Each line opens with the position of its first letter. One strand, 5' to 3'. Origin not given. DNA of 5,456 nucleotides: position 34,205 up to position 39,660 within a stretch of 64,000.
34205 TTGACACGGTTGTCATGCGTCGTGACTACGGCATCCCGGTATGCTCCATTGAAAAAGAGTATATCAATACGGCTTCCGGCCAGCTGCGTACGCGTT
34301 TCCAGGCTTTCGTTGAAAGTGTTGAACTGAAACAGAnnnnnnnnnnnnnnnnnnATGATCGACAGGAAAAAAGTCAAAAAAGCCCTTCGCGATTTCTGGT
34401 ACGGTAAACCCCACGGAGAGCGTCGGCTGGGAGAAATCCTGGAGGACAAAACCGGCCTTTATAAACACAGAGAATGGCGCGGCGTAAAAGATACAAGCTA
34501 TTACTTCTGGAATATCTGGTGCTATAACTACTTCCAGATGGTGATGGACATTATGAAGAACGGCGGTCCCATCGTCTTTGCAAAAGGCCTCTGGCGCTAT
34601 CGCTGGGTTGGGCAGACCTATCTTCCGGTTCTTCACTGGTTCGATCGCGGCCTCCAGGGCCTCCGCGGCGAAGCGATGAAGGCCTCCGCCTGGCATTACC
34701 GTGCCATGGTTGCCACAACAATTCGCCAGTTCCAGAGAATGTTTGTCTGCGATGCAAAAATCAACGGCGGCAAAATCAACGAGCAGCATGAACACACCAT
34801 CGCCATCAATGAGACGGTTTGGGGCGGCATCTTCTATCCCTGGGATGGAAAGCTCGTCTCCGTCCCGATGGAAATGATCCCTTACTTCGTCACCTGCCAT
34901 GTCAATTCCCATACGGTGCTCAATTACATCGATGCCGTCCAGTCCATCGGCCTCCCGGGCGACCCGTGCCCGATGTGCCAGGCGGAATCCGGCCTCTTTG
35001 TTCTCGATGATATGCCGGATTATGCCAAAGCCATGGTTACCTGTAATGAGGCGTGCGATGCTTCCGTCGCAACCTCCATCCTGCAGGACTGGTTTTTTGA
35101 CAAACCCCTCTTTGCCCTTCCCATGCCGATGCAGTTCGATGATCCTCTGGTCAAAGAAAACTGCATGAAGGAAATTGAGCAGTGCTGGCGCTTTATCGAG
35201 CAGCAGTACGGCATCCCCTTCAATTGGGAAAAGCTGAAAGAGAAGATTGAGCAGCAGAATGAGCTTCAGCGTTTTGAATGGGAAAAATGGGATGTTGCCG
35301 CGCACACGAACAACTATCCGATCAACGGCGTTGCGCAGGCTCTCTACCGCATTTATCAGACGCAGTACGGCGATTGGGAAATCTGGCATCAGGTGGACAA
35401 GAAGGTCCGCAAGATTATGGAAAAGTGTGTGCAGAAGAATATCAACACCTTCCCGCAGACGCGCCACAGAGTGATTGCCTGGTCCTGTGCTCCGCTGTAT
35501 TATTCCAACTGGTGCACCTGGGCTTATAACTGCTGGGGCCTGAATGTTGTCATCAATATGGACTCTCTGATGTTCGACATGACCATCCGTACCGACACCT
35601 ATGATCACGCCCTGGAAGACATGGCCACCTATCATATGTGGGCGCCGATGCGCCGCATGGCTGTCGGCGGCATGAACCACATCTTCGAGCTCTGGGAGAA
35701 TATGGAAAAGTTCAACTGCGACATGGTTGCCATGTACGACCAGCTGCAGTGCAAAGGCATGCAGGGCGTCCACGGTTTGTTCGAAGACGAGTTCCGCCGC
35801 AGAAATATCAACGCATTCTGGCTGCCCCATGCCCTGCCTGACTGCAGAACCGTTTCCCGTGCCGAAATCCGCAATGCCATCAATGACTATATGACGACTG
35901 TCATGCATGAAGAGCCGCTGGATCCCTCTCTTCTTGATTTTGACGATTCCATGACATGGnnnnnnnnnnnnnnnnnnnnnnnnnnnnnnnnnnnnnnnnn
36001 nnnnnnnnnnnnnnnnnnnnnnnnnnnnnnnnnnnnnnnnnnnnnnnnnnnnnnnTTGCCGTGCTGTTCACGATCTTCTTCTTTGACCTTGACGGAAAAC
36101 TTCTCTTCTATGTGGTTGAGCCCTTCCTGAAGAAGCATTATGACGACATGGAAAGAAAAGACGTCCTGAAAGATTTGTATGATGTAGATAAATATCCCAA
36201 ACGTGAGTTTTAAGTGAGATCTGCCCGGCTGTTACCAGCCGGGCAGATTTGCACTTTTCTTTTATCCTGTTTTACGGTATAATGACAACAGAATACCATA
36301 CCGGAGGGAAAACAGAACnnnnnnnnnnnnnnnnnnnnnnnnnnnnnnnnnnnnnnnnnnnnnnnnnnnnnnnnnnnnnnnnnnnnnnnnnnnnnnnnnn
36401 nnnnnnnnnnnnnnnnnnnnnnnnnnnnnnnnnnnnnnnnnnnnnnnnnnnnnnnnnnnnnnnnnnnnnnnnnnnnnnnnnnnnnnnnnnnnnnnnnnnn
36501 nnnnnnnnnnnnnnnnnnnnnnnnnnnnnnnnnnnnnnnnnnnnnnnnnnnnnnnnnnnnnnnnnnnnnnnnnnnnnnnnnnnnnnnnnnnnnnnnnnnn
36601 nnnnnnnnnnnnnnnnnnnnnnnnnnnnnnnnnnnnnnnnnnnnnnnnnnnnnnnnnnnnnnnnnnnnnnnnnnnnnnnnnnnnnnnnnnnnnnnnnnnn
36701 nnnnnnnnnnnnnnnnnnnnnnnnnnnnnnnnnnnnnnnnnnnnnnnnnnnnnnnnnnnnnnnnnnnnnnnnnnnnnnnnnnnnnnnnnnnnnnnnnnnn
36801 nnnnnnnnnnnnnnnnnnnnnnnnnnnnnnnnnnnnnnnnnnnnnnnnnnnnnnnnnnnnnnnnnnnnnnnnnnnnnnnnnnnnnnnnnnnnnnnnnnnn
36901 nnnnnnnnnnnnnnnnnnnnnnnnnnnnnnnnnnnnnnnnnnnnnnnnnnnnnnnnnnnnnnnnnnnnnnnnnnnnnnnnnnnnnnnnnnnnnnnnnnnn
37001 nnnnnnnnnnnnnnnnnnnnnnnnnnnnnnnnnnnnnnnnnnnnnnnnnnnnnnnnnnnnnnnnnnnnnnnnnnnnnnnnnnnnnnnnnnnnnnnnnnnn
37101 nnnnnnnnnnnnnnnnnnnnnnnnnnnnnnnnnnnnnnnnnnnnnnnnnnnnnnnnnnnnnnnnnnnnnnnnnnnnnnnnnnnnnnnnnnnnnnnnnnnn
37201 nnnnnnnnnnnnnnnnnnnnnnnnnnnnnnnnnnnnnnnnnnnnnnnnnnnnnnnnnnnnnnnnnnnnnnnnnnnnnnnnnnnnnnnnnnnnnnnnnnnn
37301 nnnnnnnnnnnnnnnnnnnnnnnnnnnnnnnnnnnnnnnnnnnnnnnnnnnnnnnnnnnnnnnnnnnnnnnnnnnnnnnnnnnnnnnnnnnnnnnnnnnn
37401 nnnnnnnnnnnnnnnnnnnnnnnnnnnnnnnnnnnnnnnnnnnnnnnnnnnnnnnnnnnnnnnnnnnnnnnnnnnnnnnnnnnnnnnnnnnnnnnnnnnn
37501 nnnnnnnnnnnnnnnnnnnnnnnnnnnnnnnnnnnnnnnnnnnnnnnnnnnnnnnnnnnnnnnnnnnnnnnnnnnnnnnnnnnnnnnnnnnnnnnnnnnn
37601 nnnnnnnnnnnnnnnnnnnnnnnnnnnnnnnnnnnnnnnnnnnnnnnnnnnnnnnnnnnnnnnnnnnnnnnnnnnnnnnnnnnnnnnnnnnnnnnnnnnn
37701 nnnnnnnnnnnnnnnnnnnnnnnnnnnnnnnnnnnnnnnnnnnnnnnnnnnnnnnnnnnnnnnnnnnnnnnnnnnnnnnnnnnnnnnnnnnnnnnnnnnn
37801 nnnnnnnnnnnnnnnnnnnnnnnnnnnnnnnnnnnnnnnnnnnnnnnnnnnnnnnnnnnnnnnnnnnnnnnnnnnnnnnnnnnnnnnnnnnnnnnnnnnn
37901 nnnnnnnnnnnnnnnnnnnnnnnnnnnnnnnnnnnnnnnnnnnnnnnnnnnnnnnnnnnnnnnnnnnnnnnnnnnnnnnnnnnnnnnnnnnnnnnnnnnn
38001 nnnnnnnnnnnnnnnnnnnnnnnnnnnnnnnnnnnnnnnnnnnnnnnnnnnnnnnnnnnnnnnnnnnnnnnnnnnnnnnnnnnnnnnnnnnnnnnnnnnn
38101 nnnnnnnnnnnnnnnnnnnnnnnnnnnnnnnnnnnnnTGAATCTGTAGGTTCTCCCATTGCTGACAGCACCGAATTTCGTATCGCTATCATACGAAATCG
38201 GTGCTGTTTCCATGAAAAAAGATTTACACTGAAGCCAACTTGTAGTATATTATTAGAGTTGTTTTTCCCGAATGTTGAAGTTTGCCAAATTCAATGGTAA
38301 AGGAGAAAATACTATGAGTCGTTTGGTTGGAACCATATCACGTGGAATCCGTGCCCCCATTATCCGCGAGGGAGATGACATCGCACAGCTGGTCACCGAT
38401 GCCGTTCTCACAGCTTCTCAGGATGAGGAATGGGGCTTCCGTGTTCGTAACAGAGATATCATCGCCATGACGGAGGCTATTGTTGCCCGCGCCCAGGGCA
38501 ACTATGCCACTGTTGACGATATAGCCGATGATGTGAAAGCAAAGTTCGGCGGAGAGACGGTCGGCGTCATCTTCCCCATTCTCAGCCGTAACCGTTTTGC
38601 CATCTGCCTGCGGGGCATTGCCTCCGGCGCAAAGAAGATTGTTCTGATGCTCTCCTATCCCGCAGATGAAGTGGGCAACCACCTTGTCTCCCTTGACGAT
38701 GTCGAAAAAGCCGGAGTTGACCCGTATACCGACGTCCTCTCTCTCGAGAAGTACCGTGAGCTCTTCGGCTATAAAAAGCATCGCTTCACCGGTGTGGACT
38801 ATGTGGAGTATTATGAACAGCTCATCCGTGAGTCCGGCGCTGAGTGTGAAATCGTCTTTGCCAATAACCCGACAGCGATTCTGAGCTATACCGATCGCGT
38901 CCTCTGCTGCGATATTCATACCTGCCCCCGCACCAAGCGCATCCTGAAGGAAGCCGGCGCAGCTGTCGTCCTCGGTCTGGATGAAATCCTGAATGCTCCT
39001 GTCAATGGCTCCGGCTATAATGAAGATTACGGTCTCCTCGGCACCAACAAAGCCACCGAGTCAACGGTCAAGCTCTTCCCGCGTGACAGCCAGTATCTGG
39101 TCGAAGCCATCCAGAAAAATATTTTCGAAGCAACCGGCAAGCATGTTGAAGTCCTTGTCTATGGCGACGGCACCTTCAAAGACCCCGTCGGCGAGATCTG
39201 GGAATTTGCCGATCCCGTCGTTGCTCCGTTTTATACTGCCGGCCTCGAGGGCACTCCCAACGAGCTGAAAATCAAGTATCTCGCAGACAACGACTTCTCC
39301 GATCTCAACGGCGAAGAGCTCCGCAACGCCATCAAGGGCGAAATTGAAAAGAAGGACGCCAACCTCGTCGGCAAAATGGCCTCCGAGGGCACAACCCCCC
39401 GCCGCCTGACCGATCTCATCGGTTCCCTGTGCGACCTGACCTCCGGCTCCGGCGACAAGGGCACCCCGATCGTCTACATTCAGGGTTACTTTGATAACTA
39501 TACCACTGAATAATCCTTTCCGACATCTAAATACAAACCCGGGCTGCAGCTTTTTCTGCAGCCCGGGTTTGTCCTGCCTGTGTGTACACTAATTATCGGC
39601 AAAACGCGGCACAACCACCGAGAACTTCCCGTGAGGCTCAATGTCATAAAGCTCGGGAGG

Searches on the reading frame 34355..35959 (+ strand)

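Call 13: search_protein_families(library=pfam, proteins=[window:34355-35959:+], max_evalue=0.01)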
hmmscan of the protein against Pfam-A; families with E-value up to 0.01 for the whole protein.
window:34355-35959:+ (535 aa): 1 family
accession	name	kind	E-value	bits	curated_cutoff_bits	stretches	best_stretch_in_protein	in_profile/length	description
PF06050.19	HGD-D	-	2.4e-30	106.7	28.4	1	186-486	21-315/342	2-hydroxyglutaryl-CoA dehydratase, D-component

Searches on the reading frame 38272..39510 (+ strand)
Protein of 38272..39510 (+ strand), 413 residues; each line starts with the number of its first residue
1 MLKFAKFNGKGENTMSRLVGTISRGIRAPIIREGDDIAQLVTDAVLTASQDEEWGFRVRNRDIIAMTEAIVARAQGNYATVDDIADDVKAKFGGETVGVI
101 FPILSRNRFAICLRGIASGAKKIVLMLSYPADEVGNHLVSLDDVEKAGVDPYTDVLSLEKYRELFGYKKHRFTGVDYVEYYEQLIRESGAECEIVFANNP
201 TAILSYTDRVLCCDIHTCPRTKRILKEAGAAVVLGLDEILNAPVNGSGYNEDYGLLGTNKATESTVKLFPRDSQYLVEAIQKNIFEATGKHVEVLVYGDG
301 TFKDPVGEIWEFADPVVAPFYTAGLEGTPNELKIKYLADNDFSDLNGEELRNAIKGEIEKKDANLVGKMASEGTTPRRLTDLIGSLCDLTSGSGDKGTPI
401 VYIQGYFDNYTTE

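Call 13: search_protein_families(library=pfam, proteins=[window:38272-39510:+], max_evalue=0.01)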
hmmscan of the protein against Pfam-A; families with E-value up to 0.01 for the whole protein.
window:38272-39510:+ (413 aa): 1 family
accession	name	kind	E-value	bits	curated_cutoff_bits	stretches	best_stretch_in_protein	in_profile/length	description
PF01996.21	F420_ligase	-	2.4e-54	184.6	25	1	25-405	1-218/218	F420-0:Gamma-glutamyl ligase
